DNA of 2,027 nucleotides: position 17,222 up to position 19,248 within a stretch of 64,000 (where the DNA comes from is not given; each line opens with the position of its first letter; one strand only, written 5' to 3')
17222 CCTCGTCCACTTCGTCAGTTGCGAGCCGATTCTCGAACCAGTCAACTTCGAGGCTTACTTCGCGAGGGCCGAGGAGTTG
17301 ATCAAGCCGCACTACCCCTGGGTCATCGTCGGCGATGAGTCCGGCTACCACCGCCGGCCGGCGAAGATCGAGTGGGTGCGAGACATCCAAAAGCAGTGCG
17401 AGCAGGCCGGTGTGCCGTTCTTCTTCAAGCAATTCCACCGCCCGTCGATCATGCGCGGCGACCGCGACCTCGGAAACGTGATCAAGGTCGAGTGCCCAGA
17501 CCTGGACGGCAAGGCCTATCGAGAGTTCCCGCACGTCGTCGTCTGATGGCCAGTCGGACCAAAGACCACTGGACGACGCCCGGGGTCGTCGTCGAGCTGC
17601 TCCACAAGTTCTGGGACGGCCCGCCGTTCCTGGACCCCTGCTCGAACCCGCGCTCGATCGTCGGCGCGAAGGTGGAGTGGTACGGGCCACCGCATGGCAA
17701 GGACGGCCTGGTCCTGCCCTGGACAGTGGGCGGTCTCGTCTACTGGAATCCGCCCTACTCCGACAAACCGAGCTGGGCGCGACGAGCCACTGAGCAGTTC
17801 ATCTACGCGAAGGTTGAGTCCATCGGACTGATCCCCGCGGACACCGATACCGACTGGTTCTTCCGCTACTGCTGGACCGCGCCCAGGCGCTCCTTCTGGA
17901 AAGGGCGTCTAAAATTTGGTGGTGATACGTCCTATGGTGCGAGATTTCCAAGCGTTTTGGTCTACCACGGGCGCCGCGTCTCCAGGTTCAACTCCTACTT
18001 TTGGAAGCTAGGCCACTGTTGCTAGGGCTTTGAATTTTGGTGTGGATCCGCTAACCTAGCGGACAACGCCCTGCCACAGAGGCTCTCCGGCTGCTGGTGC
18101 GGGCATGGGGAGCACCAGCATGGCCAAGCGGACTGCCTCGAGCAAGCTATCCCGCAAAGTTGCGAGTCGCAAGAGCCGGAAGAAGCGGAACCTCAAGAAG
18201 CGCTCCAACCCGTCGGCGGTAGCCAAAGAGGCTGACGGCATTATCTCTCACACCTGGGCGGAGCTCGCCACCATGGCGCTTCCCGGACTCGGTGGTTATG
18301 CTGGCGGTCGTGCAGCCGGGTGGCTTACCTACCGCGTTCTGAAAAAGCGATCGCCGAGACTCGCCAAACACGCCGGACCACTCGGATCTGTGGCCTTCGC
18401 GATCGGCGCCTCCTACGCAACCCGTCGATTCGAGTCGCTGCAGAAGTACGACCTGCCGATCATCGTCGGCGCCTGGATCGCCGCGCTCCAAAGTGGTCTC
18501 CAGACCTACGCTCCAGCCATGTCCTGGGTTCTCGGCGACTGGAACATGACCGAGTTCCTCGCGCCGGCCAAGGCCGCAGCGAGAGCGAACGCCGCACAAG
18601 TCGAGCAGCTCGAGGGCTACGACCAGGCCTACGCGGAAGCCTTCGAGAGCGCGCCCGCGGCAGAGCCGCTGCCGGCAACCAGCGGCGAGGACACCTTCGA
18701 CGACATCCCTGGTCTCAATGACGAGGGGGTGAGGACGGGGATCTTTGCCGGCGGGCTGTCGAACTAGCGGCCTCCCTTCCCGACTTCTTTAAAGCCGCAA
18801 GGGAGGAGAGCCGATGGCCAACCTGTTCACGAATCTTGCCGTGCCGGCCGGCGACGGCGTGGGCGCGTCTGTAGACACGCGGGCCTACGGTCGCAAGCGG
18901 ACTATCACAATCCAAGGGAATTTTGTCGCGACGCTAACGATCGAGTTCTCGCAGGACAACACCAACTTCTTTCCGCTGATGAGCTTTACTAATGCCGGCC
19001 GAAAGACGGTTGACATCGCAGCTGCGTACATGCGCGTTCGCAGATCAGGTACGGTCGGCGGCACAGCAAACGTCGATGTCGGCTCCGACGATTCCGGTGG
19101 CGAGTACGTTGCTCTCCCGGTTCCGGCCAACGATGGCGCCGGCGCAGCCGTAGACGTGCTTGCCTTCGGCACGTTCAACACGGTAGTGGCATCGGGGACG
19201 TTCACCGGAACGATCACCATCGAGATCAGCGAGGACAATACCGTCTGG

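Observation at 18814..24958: Four-member family of modular surface proteins: conserved double beta-domain N-terminus with swapped C-terminal modules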

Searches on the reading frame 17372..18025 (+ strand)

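Call 37: search_protein_families(library=pfam, proteins=[window:17372-18025:+], max_evalue=0.01)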
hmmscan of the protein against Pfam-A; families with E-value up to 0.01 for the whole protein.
window:17372-18025:+ (217 aa): 1 family
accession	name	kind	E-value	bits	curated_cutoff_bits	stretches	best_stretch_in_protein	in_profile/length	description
PF05869.16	Dam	-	1.5e-12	48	28.1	1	62-182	7-123/169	DNA N-6-adenine-methyltransferase (Dam)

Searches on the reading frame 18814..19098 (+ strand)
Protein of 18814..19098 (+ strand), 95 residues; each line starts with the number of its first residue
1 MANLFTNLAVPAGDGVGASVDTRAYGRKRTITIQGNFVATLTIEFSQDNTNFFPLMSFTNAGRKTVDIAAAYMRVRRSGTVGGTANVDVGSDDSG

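Call 78: search_protein_representatives(alignment_id=A6)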
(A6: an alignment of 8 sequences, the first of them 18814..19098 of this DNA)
Query: 8 sequences, 93 profile positions. Proteins with E-value up to 0.001 (for the whole library): 1334; up to 1e-10: 817; up to 1e-30: 240. The best 150 are listed.
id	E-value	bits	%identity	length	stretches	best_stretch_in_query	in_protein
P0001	3.2e-73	258.2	-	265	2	1-93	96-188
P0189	7.7e-65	231.3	-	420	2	3-93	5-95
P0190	1.5e-62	223.9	-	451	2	2-92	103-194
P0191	1.3e-60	217.8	-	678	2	3-91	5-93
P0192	4.8e-59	212.7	-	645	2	2-92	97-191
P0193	6.1e-58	209.2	-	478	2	3-91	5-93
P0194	1.0e-56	205.3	-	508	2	2-92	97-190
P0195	5.0e-56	203.0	-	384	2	2-93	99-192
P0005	2.3e-55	200.9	-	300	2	2-92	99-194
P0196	2.7e-53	194.3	-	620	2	3-93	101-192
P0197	3.1e-53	194.1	-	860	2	3-91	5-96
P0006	5.9e-53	193.2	-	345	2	3-92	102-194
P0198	2.7e-52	191.0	-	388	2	2-93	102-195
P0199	5.5e-52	190.1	-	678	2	4-91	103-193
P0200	8.9e-52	189.4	-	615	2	2-93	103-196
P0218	9.2e-46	170.1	-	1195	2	3-92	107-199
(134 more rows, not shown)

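Call 80: search_protein_families(library=pfam, alignment_id=A7, max_evalue=0.0001)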
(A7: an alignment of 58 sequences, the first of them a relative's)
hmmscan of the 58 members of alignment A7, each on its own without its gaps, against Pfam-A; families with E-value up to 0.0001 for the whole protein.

A. member 1, P0191 (678 aa): 0 families

B. families by the number of members that match (of 58 scanned): 3 families
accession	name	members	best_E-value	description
PF13229.12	Beta_helix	3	1.6e-07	Right handed beta helix region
PF12708.12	Pect-lyase_RHGA_epim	2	1.7e-07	Rhamnogalacturonase A/epimerase, pectate lyase-like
PF18835.7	Beta_helix_2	1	3.2e-07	Beta helix repeat of Inulin fructotransferase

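Call 81: search_protein_families(library=phrogs, alignment_id=A7, max_evalue=0.0001)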
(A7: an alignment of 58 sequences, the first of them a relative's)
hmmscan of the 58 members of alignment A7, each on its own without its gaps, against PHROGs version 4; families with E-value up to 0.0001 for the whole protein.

A. member 1, P0191 (678 aa): 1 family
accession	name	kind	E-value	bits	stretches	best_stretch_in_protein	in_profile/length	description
phrog_5596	-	unknown function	2.2e-12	47.5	1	219-277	75-134/451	-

B. families by the number of members that match (of 58 scanned): 26 families (the first 25 are shown)
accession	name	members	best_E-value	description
phrog_5596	-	14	1.3e-23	-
phrog_2234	-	2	2.5e-10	tail spike protein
phrog_11518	-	1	1.4e-36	tail fiber protein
phrog_27782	-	1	4.3e-36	-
phrog_16867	-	1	3.5e-31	-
phrog_17264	-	1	9.2e-29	-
phrog_14570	-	1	2e-25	-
phrog_24595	-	1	4.7e-25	virion structural protein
phrog_30390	-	1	2.4e-24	-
phrog_2647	-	1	4.2e-22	head decoration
phrog_2824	-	1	1.2e-16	virion structural protein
phrog_22827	-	1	1e-15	-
phrog_14824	-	1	2.9e-12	-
phrog_4775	-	1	4.6e-10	pre-neck appendage protein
phrog_20787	-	1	9e-10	virion structural protein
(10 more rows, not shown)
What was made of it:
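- PHROGs tail fibre (1.4e-36), tail spike, pre-neck appendage, EPS depolymerase, head decoration and virion structural protein (call 81).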
